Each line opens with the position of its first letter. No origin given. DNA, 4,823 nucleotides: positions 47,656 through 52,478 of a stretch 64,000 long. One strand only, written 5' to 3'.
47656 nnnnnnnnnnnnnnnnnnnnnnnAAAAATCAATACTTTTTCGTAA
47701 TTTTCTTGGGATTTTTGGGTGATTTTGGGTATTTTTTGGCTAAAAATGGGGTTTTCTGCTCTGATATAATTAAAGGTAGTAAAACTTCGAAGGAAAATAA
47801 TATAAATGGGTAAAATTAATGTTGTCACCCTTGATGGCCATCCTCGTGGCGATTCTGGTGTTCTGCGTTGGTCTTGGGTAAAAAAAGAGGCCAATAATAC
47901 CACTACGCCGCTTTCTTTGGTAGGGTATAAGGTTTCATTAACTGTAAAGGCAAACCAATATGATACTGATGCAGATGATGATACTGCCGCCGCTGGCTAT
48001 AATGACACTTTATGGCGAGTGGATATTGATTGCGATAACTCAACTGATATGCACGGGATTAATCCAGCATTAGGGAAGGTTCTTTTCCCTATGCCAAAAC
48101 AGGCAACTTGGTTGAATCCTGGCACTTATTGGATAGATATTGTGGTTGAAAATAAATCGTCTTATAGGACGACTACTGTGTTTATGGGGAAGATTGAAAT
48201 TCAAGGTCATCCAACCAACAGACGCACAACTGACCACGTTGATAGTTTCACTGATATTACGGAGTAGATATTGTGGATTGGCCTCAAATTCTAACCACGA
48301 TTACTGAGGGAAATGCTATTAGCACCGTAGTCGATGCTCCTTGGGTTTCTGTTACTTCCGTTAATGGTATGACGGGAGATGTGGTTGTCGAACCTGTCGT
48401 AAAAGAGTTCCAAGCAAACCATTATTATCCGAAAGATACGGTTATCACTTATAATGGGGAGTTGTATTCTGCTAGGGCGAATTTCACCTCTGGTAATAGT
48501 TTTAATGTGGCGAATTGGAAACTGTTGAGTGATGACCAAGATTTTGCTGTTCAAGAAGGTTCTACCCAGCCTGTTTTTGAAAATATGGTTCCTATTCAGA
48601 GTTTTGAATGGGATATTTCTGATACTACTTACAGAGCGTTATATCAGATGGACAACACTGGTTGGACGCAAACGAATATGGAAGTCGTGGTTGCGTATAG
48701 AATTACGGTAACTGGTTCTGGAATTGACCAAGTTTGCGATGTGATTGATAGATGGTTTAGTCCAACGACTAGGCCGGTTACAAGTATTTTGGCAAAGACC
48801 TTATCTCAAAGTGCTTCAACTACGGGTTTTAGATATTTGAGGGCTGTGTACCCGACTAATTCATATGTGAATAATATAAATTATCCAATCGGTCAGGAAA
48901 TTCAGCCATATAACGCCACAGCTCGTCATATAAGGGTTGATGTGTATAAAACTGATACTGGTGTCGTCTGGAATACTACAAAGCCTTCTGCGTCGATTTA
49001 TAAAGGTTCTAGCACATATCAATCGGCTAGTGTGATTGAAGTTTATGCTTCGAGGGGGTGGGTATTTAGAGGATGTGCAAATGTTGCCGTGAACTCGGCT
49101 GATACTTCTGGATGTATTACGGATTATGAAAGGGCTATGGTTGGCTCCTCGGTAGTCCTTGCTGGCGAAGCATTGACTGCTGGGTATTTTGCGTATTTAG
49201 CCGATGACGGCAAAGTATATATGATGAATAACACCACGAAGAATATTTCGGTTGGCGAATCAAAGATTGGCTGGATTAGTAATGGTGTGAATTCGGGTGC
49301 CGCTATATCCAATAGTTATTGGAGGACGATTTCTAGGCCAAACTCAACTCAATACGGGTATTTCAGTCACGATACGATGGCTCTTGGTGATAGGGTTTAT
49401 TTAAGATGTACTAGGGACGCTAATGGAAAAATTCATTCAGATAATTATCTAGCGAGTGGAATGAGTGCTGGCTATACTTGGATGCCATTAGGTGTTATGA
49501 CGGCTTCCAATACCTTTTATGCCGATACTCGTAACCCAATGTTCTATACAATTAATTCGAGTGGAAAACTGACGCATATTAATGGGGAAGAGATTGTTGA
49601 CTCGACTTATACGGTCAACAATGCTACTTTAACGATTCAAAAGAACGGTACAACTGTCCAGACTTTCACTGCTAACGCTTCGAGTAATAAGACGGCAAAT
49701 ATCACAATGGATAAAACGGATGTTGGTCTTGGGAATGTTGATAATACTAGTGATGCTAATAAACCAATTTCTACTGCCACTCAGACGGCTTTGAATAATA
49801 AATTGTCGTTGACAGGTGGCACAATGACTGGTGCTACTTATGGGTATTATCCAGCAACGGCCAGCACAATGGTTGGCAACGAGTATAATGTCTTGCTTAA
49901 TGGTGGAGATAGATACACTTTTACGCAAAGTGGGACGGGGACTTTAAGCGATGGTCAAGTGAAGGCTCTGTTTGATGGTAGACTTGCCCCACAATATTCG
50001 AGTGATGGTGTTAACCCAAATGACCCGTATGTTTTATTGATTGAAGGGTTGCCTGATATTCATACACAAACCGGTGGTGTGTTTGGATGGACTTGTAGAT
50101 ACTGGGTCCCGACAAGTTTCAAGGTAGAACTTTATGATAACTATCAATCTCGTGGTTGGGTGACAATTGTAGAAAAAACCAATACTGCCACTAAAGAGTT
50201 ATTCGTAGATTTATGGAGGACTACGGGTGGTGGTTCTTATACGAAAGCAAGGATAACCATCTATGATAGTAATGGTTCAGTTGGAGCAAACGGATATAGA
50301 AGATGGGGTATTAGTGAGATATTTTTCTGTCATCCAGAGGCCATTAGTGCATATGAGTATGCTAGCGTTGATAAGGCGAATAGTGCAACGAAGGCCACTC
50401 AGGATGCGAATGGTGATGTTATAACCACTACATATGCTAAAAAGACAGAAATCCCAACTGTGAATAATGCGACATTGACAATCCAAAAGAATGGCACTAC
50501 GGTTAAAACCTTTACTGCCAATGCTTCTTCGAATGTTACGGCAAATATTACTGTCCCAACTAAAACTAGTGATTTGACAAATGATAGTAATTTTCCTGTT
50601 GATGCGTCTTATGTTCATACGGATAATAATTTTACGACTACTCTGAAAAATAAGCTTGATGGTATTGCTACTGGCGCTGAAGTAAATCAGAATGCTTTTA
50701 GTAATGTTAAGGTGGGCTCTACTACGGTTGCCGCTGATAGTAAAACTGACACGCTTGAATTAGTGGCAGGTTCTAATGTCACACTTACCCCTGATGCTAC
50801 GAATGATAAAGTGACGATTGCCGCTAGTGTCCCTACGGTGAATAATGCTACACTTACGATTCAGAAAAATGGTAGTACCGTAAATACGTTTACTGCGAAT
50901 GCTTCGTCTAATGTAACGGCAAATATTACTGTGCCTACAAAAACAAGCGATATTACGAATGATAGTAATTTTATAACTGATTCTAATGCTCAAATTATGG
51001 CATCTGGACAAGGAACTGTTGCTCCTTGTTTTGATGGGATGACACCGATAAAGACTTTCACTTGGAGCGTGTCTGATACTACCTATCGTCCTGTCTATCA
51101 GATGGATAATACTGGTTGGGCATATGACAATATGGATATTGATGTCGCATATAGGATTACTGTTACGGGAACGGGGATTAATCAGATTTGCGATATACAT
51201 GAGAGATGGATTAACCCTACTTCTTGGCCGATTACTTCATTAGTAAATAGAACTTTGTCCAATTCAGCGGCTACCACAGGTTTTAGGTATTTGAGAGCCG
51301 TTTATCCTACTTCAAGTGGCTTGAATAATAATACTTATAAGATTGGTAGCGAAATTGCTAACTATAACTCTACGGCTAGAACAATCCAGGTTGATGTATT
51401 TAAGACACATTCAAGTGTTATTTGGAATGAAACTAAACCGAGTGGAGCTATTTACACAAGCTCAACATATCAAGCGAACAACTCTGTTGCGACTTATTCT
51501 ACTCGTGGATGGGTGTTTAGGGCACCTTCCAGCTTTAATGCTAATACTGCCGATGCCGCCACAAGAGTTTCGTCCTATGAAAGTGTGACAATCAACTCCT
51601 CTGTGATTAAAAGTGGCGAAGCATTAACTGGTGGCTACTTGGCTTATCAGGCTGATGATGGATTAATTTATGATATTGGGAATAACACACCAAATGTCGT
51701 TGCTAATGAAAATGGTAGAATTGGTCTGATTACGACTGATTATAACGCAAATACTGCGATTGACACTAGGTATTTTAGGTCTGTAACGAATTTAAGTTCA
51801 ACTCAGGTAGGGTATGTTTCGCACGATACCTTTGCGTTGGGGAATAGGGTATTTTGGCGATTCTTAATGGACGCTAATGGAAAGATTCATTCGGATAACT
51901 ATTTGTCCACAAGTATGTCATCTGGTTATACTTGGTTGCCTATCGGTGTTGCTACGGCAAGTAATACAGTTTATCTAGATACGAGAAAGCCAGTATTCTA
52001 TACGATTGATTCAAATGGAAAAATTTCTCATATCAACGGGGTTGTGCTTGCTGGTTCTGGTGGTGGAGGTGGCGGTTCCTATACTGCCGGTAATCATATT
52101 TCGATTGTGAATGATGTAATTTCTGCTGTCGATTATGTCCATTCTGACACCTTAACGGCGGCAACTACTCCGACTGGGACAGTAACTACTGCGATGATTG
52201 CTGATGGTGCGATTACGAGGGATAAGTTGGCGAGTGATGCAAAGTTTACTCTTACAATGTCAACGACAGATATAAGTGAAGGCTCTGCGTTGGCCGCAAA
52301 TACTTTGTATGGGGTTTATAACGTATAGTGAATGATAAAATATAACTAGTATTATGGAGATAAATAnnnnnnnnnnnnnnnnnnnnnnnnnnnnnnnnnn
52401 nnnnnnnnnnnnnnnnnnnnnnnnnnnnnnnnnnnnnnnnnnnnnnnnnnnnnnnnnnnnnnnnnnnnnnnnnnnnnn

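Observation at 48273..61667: Tail-fibre region built from shuffled modules: a ~350-aa domain in three copies, a 35-aa motif seven times, and a duplicated two-gene unit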

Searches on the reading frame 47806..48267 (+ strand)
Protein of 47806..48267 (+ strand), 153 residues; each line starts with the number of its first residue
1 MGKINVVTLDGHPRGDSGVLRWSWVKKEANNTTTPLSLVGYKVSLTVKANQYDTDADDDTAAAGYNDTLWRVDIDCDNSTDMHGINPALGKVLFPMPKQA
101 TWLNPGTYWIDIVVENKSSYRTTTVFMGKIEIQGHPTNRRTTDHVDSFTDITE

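Call 7: search_protein_families(library=pfam, proteins=[window:47806-48267:+], max_evalue=0.01)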
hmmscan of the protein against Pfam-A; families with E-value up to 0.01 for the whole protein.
window:47806-48267:+ (153 aa): 0 families

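Call 8: search_protein_families(library=phrogs, proteins=[window:47806-48267:+], max_evalue=0.01)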
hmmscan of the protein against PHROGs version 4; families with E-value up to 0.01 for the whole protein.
window:47806-48267:+ (153 aa): 1 family
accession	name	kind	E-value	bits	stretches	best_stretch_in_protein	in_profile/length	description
phrog_1084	-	unknown function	0.00067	20.7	1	30-142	27-120/123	unknown function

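Call 39: search_protein_families(library=pfam, proteins=[window:47806-48267:+], max_evalue=5)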
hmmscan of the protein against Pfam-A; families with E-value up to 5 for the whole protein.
window:47806-48267:+ (153 aa): 0 families

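Call 89: search_protein_families(library=ncbifam, proteins=[window:47806-48267:+], max_evalue=0.01)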
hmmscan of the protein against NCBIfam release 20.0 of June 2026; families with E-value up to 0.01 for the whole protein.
window:47806-48267:+ (153 aa): 0 families

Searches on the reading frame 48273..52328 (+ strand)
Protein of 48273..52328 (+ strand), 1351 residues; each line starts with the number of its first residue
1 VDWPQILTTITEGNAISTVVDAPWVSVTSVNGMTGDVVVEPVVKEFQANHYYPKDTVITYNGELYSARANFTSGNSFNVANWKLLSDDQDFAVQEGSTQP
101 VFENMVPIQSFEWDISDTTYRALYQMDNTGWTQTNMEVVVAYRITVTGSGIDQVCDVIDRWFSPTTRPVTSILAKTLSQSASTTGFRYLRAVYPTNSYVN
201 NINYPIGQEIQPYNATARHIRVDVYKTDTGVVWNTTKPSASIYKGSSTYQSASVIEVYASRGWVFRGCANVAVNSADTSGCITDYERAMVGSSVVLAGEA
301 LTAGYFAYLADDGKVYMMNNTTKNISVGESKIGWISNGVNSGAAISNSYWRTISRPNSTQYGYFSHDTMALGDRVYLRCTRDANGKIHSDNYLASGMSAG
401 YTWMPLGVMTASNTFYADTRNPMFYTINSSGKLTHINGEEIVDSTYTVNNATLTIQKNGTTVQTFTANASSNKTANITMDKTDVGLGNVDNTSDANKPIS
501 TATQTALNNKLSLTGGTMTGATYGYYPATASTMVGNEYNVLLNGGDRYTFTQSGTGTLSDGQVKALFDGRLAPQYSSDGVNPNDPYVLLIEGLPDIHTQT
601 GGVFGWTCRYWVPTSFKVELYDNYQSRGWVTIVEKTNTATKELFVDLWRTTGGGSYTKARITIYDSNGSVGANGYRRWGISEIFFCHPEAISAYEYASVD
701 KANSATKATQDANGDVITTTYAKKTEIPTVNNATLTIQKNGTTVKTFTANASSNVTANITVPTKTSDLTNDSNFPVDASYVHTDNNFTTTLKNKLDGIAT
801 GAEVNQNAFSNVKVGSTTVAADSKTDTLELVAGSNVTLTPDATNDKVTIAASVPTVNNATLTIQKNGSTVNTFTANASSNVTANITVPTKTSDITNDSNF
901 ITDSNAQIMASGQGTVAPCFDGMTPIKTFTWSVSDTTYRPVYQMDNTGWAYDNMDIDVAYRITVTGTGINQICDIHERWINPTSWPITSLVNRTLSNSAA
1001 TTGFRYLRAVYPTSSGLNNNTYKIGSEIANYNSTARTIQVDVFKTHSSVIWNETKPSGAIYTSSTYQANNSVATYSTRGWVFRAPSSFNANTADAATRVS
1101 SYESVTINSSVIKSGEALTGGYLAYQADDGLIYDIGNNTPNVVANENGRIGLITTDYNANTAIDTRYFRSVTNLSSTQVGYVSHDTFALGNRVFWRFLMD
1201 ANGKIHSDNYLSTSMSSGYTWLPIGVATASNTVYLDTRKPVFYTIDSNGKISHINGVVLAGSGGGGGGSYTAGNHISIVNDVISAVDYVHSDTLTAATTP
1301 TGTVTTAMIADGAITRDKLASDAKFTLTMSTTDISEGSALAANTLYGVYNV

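Call 7: search_protein_families(library=pfam, proteins=[window:48273-52328:+], max_evalue=0.01)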
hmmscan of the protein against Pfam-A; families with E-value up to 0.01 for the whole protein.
window:48273-52328:+ (1351 aa): 0 families

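Call 8: search_protein_families(library=phrogs, proteins=[window:48273-52328:+], max_evalue=0.01)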
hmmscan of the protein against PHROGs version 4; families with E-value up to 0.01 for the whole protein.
window:48273-52328:+ (1351 aa): 2 families
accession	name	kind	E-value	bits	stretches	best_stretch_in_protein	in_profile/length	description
phrog_35419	-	tail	9.1e-15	55.8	1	455-526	47-118/414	tail fiber protein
phrog_24919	-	tail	6.3e-10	39.5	1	440-517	76-152/402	tail fiber protein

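Call 10: search_dna_similar(query=window:48273-52328:+, collection=phages, mode=protein, max_rows=25)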
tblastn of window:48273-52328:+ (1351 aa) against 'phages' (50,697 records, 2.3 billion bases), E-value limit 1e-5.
Records with a match: 134; places in all: 140; records where one place covers at least 80% of the query: 0.
Best place of each record, by identity: 90-95% 38; 80-90% 3; 60-80% 61; <60% 32.
By first word of the organism name: Gordonia 40; Flavobacterium 38; Brucella 28; Arthrobacter 8; Microbacterium 6; Synechococcus 5; Tsukamurella 2; Aeribacillus 2; Bdellovibrio 2; Clavibacter 2; and 1 more.
By host as written in the record: Gordonia terrae 3612 38; Flavobacterium sp. LMO9 26; Flavobacterium sp. LMO6 12; Brucella abortus S19 12; Microbacterium paraoxydans NRRL B-14843 5; Arthrobacter sp. ATCC 21022 5; Brucella abortus 141 5; Synechococcus sp. 4; and 15 more.
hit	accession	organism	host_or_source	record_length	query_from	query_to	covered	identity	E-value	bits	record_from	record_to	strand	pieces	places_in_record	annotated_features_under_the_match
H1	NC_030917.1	Gordonia phage OneUp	Gordonia terrae 3612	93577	336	513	13%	33.3%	4e-9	68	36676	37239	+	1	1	52: minor tail protein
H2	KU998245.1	Gordonia phage OneUp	Gordonia terrae 3612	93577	336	513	13%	33.3%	4e-9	68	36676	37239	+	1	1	52: hypothetical protein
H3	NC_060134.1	Gordonia phage Octobien14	Gordonia terrae 3612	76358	393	513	9%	37.3%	9e-8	63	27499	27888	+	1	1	33: minor tail protein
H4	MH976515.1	Gordonia phage Octobien14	Gordonia terrae 3612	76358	393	513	9%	37.3%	9e-8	63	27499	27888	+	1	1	33: minor tail protein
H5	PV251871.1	Gordonia phage Miskis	Gordonia terrae 3612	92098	393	511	9%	35.4%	9e-7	60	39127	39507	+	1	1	56: minor tail protein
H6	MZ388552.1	Gordonia phage Norvs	Gordonia terrae 3612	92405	393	511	9%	35.4%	9e-7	60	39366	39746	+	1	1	59: hypothetical protein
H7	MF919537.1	Gordonia phage Toniann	Gordonia terrae 3612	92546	393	511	9%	35.4%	9e-7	60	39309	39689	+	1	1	hypothetical protein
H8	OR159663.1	Gordonia Phage PhinkBoden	Gordonia terrae 3612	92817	393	511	9%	35.4%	9e-7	60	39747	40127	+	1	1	58: minor tail protein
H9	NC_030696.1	Gordonia phage Smoothie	Gordonia terrae 3612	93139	393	511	9%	35.4%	9e-7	60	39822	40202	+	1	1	60: minor tail protein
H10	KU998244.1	Gordonia phage Smoothie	Gordonia terrae 3612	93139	393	511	9%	35.4%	9e-7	60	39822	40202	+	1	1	60: hypothetical protein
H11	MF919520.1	Gordonia phage Lozinak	Gordonia terrae 3612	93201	393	511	9%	35.4%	9e-7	60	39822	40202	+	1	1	hypothetical protein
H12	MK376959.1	Gordonia phage Aphelion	Gordonia terrae 3612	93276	393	511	9%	35.4%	9e-7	60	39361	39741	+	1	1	58: hypothetical protein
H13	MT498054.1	Gordonia Phage Engineer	Gordonia terrae 3612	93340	393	511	9%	35.4%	9e-7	60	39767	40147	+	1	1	60: hypothetical protein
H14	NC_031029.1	Gordonia phage Cucurbita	Gordonia terrae 3612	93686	393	511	9%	35.4%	9e-7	60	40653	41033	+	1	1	60: minor tail protein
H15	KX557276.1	Gordonia phage Cucurbita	Gordonia terrae 3612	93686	393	511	9%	35.4%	9e-7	60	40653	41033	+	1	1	60: hypothetical protein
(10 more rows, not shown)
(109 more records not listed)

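Call 19: search_solved_structures(query=window:48273-52328:+, max_evalue=1, show_alignments=2)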
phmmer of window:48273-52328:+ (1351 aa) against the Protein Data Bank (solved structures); distinct sequences matched with E-value up to 1: 0.

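Call 89: search_protein_families(library=ncbifam, proteins=[window:48273-52328:+], max_evalue=0.01)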
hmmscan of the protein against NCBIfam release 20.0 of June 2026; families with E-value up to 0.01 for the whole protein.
window:48273-52328:+ (1351 aa): 0 families
